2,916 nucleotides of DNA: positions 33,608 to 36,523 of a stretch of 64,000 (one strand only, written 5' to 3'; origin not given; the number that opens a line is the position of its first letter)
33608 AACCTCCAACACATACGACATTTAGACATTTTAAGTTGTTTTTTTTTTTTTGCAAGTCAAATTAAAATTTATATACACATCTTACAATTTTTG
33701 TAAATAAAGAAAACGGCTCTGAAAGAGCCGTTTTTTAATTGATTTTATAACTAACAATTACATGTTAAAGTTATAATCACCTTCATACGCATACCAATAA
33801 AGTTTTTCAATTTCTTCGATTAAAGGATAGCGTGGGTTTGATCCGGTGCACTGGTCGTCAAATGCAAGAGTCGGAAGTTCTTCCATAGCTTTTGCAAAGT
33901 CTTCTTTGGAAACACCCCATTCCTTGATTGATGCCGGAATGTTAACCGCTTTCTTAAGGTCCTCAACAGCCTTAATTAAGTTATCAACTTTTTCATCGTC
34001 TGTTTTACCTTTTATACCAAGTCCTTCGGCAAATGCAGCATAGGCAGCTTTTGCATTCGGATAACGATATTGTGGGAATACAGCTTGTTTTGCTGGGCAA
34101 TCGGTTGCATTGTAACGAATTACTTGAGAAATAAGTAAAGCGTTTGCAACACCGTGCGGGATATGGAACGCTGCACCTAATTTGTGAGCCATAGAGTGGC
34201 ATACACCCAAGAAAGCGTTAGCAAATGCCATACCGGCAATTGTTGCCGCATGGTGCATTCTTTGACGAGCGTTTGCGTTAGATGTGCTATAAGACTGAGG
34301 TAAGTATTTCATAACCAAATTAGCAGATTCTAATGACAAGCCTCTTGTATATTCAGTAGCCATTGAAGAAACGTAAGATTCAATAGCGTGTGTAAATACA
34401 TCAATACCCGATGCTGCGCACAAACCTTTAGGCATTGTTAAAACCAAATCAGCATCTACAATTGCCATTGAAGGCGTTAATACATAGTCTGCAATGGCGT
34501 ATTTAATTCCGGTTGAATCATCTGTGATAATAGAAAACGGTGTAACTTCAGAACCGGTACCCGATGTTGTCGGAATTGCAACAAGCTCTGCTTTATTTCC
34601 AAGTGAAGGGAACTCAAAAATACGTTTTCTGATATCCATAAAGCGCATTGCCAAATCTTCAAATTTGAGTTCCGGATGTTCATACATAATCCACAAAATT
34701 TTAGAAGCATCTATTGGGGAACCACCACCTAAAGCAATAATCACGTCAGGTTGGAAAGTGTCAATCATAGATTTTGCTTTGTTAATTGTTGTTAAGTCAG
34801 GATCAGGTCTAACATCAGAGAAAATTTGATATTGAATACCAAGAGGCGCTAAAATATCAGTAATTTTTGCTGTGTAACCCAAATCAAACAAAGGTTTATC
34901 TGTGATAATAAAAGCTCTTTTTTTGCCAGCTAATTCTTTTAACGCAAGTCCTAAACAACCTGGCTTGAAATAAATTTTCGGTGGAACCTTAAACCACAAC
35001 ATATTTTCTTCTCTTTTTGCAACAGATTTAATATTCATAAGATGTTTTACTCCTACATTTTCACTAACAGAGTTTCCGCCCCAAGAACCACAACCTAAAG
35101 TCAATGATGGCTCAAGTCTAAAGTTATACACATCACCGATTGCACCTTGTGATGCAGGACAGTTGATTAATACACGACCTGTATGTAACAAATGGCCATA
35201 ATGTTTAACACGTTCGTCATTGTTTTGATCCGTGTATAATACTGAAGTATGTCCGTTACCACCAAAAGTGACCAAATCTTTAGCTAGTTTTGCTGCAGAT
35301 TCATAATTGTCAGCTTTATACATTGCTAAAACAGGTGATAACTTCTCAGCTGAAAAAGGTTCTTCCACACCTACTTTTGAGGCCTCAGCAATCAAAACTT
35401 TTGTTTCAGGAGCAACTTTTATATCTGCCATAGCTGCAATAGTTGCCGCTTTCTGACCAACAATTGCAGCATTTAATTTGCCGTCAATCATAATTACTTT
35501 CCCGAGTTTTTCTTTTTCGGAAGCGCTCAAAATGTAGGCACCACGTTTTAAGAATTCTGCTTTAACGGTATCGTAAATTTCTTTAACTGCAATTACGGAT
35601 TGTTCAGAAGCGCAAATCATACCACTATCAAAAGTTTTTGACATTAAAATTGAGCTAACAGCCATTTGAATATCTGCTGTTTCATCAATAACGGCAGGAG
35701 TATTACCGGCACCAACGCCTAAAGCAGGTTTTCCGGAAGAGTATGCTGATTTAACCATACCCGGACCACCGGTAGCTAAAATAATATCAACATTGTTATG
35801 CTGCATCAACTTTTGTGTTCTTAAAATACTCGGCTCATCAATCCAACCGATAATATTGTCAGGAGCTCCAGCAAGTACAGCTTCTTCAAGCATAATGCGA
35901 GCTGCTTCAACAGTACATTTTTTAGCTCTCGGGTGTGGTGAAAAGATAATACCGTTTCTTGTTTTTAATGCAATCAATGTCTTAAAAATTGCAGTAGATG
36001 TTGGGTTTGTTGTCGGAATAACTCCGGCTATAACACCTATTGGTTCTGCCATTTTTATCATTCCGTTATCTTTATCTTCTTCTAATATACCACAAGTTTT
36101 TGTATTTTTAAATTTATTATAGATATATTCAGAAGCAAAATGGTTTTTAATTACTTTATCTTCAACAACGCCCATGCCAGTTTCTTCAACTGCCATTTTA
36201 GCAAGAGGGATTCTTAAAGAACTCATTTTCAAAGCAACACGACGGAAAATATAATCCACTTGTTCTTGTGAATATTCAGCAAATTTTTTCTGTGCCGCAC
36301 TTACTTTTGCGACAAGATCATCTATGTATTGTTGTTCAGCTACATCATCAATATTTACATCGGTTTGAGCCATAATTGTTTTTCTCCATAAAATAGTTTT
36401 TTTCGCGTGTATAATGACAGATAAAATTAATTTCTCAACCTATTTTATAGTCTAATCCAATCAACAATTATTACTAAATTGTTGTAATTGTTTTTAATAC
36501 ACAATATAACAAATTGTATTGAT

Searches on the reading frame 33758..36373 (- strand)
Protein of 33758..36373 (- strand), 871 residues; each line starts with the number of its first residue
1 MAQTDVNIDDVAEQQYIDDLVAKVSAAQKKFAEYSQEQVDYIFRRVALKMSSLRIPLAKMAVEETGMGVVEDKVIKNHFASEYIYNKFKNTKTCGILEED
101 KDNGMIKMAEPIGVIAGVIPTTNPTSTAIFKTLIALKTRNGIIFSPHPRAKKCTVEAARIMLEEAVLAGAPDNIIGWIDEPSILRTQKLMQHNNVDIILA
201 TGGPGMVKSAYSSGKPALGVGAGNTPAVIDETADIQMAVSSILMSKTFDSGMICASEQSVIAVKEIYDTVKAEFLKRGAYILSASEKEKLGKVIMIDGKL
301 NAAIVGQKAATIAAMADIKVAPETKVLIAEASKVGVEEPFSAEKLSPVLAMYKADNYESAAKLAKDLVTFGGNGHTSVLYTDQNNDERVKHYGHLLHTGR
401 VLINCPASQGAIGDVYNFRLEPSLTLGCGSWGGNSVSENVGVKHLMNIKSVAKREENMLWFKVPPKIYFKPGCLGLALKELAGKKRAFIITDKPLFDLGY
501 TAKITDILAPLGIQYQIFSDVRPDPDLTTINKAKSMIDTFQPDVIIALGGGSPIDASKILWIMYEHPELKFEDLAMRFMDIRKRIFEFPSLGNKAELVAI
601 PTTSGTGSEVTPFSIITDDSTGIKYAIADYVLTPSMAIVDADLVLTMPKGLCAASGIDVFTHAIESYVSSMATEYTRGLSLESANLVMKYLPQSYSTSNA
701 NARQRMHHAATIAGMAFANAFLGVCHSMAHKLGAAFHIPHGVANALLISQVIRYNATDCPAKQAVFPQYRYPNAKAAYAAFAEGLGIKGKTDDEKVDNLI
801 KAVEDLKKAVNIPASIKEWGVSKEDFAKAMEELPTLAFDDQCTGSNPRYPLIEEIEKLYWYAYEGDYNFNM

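Call 99: search_protein_families(library=pfam, proteins=[window:33758-36373:-], max_evalue=0.00001)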
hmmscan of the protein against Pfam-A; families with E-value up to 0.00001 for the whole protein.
window:33758-36373:- (871 aa): 4 families
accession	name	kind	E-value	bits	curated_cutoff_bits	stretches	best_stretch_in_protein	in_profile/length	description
PF25137.1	ADH_Fe_C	-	1.9e-55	188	27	1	653-862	2-193/194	Fe-containing alcohol dehydrogenase family, C-terminal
PF00465.25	Fe-ADH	-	1.7e-46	158.3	31.3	1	464-640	1-167/168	Iron-containing alcohol dehydrogenase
PF00171.27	Aldedh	-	6.5e-25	88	23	1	12-407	26-426/461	Aldehyde dehydrogenase family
PF13685.12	Fe-ADH_2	-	4.9e-07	30.3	28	0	477-560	13-93/149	Iron-containing alcohol dehydrogenase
